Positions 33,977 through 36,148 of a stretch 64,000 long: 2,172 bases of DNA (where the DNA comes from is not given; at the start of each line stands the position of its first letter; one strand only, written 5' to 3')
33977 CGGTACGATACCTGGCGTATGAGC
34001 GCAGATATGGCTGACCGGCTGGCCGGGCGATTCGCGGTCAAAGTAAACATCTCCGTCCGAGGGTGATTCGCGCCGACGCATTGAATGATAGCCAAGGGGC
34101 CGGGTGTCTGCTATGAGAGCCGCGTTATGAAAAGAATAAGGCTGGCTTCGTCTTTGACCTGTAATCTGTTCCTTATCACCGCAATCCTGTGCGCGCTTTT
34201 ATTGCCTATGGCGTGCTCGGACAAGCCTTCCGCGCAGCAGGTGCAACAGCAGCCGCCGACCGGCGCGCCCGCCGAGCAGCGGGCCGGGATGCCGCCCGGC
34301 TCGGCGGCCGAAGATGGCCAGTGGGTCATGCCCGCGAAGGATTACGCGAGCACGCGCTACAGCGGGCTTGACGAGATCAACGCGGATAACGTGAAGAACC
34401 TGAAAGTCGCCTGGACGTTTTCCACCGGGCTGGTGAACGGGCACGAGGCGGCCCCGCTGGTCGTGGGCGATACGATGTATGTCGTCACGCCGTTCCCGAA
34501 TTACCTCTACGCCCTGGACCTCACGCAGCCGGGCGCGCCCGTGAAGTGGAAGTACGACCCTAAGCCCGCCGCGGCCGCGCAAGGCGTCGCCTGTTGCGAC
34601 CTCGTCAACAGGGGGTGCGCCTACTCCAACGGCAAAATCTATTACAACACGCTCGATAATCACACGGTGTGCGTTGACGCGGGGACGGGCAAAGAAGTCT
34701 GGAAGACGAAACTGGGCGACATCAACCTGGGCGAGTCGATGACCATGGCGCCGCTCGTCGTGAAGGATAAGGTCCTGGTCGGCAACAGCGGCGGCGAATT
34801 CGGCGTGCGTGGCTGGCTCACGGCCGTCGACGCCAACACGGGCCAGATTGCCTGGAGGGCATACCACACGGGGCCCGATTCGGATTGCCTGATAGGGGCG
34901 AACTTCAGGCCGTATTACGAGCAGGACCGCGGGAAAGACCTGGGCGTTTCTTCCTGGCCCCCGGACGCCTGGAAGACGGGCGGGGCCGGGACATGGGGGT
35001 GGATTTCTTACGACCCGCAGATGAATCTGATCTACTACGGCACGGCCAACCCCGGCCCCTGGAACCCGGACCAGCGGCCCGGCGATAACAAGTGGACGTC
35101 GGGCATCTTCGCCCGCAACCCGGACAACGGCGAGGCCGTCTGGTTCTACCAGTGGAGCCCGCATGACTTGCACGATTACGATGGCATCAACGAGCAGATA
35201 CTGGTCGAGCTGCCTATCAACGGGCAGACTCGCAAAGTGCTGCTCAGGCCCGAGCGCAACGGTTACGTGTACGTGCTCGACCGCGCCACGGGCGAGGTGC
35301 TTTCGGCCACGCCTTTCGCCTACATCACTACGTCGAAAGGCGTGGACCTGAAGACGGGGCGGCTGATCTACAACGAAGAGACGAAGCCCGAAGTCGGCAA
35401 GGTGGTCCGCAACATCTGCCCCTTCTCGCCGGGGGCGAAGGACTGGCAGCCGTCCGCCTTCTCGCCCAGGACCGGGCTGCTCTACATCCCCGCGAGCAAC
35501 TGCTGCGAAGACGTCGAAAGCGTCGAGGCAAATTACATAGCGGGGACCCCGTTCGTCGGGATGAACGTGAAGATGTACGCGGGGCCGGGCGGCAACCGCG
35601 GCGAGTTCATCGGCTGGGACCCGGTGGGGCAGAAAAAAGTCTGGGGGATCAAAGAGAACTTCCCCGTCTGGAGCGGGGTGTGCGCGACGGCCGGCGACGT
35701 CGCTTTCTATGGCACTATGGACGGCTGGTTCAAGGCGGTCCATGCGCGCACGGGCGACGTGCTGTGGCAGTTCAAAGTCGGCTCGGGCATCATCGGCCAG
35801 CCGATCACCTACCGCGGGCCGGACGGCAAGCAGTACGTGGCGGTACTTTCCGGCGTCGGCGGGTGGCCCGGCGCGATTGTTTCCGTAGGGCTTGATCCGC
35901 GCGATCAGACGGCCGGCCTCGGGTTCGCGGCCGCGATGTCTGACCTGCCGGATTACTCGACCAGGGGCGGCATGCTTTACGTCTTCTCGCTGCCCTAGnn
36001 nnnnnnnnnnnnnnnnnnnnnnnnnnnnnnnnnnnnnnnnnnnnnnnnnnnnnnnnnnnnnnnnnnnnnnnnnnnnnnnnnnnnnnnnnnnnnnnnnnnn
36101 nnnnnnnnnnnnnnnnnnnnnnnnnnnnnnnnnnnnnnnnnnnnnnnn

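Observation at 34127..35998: PQQ alcohol dehydrogenase carries the lanthanide-coordinating Asp (DYD motif) and a vicinal Cys-Cys pair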

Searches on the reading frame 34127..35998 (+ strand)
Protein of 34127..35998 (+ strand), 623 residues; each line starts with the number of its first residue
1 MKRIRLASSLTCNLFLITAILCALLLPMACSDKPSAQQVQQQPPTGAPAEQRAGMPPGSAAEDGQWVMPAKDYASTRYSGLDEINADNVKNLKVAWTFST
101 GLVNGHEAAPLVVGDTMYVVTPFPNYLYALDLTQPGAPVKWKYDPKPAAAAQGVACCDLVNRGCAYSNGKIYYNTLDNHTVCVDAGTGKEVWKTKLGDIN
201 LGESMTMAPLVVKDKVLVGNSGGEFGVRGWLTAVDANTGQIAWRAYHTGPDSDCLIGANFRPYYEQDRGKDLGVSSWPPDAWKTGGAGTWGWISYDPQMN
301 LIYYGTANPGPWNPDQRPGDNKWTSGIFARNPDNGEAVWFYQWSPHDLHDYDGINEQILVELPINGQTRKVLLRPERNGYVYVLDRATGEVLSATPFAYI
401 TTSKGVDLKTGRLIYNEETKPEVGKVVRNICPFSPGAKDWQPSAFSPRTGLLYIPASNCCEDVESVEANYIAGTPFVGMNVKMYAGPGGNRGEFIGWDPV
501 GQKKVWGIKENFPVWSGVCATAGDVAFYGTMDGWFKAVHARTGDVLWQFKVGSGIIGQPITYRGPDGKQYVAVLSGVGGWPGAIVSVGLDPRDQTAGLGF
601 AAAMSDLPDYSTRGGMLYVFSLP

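Call 3: search_protein_families(library=ncbifam, proteins=[window:34127-35998:+])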
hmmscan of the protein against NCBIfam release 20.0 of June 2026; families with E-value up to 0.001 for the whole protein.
window:34127-35998:+ (623 aa): 5 families
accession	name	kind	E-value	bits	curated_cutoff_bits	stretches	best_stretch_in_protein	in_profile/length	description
TIGR03075.1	PQQ_enz_alc_DH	subfamily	3.4e-193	643.1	480.05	1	61-579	16-530/530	PQQ-dependent dehydrogenase, methanol/ethanol family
TIGR04528.1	acido_non_PQQ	subfamily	2.8e-98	329.9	650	1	64-576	4-485/493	acido-empty-quinoprotein group A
TIGR03074.1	PQQ_membr_DH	subfamily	9.8e-52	175.8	832.65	2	16-393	111-502/783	membrane-bound PQQ-dependent dehydrogenase, glucose/quinate/shikimate family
TIGR03300.1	assembly_YfgL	equivalog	1.9e-13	49.8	285.2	2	166-245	143-216/377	outer membrane protein assembly factor BamB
NF008351.0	PRK11138.1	equivalog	2.5e-10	39.4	423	1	159-246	111-187/394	outer membrane protein assembly factor BamB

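Call 4: search_protein_families(library=pfam, proteins=[window:34127-35998:+])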
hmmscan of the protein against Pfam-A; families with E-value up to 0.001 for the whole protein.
window:34127-35998:+ (623 aa): 3 families
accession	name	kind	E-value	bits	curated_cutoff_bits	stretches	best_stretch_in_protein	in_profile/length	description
PF01011.28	PQQ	-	5.3e-62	210.8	26.7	2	66-392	1-335/595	Glucose/ethanol/alcohol dehydrogenase, beta-propeller domain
PF13360.13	PQQ_2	-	2.3e-15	57.3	27.6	1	160-251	25-105/233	Outer membrane protein assembly factor BamB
PF13570.13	Beta-prop_ACSF4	-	2.4e-12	47.4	133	2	106-245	51-171/329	Beta-alanine-activating enzyme, beta-propeller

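Call 5: search_solved_structures(query=window:34127-35998:+, show_alignments=3)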
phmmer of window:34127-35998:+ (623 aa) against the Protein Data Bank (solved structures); distinct sequences matched with E-value up to 0.001: 26.
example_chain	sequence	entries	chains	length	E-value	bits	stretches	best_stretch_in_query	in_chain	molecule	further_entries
4mae_A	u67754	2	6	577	2.1e-202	677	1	62-622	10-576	Methanol dehydrogenase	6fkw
6oc5_A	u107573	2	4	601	4.7e-175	586.6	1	60-623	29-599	Lanthanide-dependent methanol dehydrogenase XoxF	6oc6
7o6z_A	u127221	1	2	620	6.4e-172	576.2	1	65-621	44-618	Methanol dehydrogenase (Cytochrome c) subunit 1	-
6dam_A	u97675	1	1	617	4.4e-166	556.9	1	64-623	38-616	Lanthanide-dependent methanol dehydrogenase XoxF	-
4tqo_B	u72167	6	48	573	5.5e-166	556.6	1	61-622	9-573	Methanol dehydrogenase protein, large subunit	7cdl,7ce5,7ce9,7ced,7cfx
1h4i_A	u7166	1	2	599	3e-160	537.6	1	62-622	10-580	METHANOL DEHYDROGENASE SUBUNIT 1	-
9ism_A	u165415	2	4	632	3.2e-160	537.5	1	62-622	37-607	Methanol dehydrogenase, alpha subunit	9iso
1w6s_A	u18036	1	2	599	3.3e-160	537.5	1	62-622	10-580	METHANOL DEHYDROGENASE SUBUNIT 1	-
1h4j_A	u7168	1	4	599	9.4e-160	536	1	62-622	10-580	Methanol dehydrogenase [cytochrome c] subunit 1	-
1lrw_A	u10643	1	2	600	3.4e-156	524.2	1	61-622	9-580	methanol dehydrogenase subunit 1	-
2d0v_A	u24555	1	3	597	2.2e-155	521.6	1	64-622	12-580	methanol dehydrogenase large subunit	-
5xm3_A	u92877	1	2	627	1.4e-154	518.9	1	63-622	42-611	Glucose dehydrogenase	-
1g72_A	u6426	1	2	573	8.6e-141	473.4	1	64-622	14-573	METHANOL DEHYDROGENASE HEAVY SUBUNIT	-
2ad6_A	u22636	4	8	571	9.5e-141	473.2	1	64-622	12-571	Methanol dehydrogenase subunit 1 | METHANOL DEHYDROGENASE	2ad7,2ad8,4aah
1yiq_A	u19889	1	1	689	6.5e-105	354.8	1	61-580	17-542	Quinohemoprotein alcohol dehydrogenase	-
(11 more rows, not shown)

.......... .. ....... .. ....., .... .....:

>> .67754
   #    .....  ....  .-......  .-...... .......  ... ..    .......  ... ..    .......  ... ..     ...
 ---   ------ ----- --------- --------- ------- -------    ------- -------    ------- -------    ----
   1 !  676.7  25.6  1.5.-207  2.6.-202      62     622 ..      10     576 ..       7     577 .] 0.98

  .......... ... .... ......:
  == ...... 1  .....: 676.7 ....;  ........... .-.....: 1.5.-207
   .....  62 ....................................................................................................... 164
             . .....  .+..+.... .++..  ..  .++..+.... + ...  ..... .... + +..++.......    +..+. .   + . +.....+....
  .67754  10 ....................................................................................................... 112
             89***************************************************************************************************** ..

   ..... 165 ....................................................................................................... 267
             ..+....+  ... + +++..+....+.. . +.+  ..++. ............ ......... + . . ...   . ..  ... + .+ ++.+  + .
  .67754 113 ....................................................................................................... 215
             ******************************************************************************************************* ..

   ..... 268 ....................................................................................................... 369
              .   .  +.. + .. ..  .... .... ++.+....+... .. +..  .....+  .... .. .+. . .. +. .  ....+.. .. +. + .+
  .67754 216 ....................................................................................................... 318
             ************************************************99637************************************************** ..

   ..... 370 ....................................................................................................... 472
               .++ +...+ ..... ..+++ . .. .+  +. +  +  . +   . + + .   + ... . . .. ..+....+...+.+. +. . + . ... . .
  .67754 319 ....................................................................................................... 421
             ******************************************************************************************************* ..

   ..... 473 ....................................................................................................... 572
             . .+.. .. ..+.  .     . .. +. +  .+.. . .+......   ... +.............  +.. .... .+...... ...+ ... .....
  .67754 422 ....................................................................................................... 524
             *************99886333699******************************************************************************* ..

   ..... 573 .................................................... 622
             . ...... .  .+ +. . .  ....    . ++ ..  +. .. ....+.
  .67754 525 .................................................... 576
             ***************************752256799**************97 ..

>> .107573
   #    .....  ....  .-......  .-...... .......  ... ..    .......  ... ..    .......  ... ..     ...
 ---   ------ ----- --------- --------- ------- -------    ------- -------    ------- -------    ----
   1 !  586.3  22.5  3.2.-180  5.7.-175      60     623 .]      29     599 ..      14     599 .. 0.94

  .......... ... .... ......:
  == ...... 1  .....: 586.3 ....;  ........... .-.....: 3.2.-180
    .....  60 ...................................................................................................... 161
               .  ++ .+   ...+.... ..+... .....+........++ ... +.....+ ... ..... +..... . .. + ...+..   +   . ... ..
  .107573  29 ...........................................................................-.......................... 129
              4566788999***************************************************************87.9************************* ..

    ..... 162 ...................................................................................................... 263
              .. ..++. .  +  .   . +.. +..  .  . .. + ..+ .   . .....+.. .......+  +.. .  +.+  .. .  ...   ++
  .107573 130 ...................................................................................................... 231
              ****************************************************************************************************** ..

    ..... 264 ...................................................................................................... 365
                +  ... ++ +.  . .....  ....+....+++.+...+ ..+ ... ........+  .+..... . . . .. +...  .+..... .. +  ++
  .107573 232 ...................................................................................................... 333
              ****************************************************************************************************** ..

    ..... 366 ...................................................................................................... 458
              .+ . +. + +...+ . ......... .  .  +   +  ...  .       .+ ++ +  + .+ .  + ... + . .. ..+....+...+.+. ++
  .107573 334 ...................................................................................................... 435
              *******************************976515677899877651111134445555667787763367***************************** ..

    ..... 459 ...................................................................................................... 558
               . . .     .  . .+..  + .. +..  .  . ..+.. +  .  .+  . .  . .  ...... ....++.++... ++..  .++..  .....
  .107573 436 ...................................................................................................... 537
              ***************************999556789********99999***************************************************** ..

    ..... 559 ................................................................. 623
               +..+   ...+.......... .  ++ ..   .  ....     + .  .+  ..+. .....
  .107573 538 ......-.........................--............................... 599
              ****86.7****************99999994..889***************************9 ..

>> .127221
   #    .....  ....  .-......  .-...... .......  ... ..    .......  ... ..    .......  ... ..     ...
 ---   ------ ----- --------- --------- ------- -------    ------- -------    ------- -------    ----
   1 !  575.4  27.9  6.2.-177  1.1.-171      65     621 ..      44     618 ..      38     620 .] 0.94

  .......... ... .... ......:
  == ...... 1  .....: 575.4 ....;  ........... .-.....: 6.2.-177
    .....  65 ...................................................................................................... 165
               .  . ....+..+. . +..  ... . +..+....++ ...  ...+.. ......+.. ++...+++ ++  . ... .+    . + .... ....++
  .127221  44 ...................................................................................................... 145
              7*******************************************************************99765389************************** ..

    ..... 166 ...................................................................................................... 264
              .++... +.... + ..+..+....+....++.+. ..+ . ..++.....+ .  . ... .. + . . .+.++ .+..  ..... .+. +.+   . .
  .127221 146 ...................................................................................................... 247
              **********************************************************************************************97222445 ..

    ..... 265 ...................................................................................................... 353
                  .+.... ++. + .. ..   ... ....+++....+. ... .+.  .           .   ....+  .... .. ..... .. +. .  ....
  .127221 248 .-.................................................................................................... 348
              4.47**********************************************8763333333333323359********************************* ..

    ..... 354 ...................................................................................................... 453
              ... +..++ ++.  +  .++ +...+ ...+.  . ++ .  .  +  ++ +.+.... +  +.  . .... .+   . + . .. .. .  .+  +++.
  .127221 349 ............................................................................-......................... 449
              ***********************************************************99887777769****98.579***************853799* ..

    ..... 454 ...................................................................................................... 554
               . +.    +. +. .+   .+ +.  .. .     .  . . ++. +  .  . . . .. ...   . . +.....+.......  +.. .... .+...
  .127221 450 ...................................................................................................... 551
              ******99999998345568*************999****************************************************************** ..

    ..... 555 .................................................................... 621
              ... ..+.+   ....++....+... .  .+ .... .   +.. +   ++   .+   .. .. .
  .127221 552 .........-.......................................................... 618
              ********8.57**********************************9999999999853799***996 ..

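Call 8: find_homologous_proteins(query=window:34127-35998:+)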
Query window:34127-35998:+ (623 aa): 8000 proteins with E <= 0.001 among 8000 candidates; the best 120 are listed.
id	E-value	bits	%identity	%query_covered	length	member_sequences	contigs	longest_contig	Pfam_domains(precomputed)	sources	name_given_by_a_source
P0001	0.0e+0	1467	99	100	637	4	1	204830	PF01011.29,PF13360.14,PF13570.14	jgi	jgi:PQQ-dependent dehydrogenase (methanol/ethanol family)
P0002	0.0e+0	1382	92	100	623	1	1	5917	PF01011.29,PF13360.14,PF13570.14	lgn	-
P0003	0.0e+0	1329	88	100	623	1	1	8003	PF01011.29,PF13360.14,PF13570.14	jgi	jgi:lanthanide-dependent methanol dehydrogenase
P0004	0.0e+0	1305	86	100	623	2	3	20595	PF01011.29,PF13360.14,PF13570.14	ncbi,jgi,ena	ncbi:MAG TPA: methanol/ethanol family PQQ-dependent dehydrogenase [Blastocatellia bacterium]|jgi:PQQ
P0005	0.0e+0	1282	84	100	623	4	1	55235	PF01011.29,PF13360.14,PF13570.14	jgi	jgi:PQQ-dependent dehydrogenase (methanol/ethanol family)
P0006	0.0e+0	1168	79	97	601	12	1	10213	PF01011.29,PF13360.14,PF13570.14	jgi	jgi:PQQ-dependent dehydrogenase (methanol/ethanol family)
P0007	0.0e+0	1150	77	100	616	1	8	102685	PF01011.29,PF13360.14,PF13570.14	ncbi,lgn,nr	ncbi:MAG TPA: methanol/ethanol family PQQ-dependent dehydrogenase [Blastocatellia bacterium]|nr:meth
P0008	0.0e+0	1149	77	100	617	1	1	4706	PF01011.29,PF13360.14,PF13570.14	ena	-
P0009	0.0e+0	1143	77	100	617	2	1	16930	PF01011.29,PF13360.14,PF13570.14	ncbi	ncbi:MAG: methanol/ethanol family PQQ-dependent dehydrogenase [Blastocatellia bacterium]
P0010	0.0e+0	1137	76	100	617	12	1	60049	PF01011.29,PF13360.14,PF13570.14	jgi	jgi:PQQ-dependent dehydrogenase (methanol/ethanol family)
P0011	0.0e+0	1133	80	92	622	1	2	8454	PF01011.29,PF13360.14,PF13570.14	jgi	jgi:lanthanide-dependent methanol dehydrogenase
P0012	0.0e+0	1127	75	100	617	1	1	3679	PF01011.29,PF13360.14,PF13570.14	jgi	jgi:lanthanide-dependent methanol dehydrogenase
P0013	0.0e+0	1124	75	100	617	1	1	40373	PF01011.29,PF13360.14,PF13570.14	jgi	jgi:PQQ-dependent dehydrogenase (methanol/ethanol family)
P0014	0.0e+0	1123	75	100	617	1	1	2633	PF01011.29,PF13360.14,PF13570.14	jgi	jgi:lanthanide-dependent methanol dehydrogenase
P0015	0.0e+0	1119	75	100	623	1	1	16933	PF01011.29,PF13360.14,PF13570.14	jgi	jgi:lanthanide-dependent methanol dehydrogenase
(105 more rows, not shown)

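Call 28: search_dna_similar(query=window:34127-35998:+, collection=plasmids, mode=protein, max_rows=25)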
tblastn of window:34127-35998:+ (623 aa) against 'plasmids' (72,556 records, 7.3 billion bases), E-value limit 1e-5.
Records with a match: 561; places in all: 709; records where one place covers at least 80% of the query: 344.
Best place of each record, by identity: 60-80% 18; <60% 543.
By first word of the organism name: Sinorhizobium 89; Pseudosulfitobacter 86; Rhizobium 32; Azospirillum 28; Sphingobium 28; Pantoea 25; Paracoccus 16; Acinetobacter 14; Mesorhizobium 12; Rahnella 12; and 83 more.
By predicted mobility (MOB-suite, as given by PLSDB): non-mobilizable 384; mobilizable 103; conjugative 74.
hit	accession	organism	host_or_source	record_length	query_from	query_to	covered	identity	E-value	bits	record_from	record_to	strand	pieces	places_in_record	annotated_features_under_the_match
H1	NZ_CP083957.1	Mesorhizobium sp. B1-1-8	cell culture,soil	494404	4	623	100%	66.1%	0e+0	828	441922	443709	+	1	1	methanol/ethanol family PQQ-dependent dehydrogenase | substrate-binding domain-containing protein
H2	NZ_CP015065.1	Mesorhizobium ciceri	Astragalus pelecinus,Pure Sample,Plant ...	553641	62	623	90%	70.5%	0e+0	820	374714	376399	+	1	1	methanol/ethanol family PQQ-dependent dehydrogenase | substrate-binding domain-containing protein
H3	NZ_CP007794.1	Azospirillum argentinense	Triticum aestivum L.,Root,wheat ...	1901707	62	623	90%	70.3%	0e+0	826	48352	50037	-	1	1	record has no annotation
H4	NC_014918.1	Mesorhizobium ciceri biovar biserrulae WSM1271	-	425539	62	623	90%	70.3%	0e+0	820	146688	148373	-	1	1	methanol/ethanol family PQQ-dependent dehydrogenase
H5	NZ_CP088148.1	Mesorhizobium ciceri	Cicer arietinum L.,cell culture,radical ...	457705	62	623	90%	70.3%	0e+0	817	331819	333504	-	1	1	methanol/ethanol family PQQ-dependent dehydrogenase | substrate-binding domain-containing protein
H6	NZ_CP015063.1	Mesorhizobium ciceri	Cicer arietinum,Pure Sample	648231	62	623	90%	70.1%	0e+0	818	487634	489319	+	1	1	methanol/ethanol family PQQ-dependent dehydrogenase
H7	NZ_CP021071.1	Mesorhizobium sp. WSM1497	Biserrula pelecinus L.,cell ...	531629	62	623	90%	70.1%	0e+0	817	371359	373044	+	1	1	methanol/ethanol family PQQ-dependent dehydrogenase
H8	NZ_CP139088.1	Methylocella tundrae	Single cell,tundra wetland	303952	41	623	94%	66.9%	0e+0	802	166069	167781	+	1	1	methanol/ethanol family PQQ-dependent dehydrogenase | substrate-binding domain-containing protein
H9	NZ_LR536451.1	Methylocella tundrae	-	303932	41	623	94%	66.7%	0e+0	798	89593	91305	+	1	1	methanol/ethanol family PQQ-dependent dehydrogenase | substrate-binding domain-containing protein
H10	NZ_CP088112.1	Sinorhizobium medicae WSM1115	cell culture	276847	16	623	98%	62.5%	0e+0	783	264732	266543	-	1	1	methanol/ethanol family PQQ-dependent dehydrogenase | substrate-binding domain-containing protein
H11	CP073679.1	Sinorhizobium meliloti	Medicago truncatula,cell culture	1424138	16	623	98%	62.4%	0e+0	791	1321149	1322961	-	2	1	none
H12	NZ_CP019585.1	Sinorhizobium meliloti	Medicago arborea,tissue sample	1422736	16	623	98%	62.3%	0e+0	784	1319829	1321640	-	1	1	record has no annotation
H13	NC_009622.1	Sinorhizobium medicae WSM419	-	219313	13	623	98%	62.0%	0e+0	778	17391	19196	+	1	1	methanol/ethanol family PQQ-dependent dehydrogenase | substrate-binding domain-containing protein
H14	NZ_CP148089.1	Sinorhizobium meliloti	Medicago sativa,cell culture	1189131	16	623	98%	62.2%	0e+0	781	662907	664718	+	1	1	record has no annotation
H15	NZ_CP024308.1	Sinorhizobium fredii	Phaseolus vulgaris,cell culture,plant ...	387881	13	623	98%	61.4%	0e+0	778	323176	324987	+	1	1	methanol/ethanol family PQQ-dependent dehydrogenase | substrate-binding domain-containing protein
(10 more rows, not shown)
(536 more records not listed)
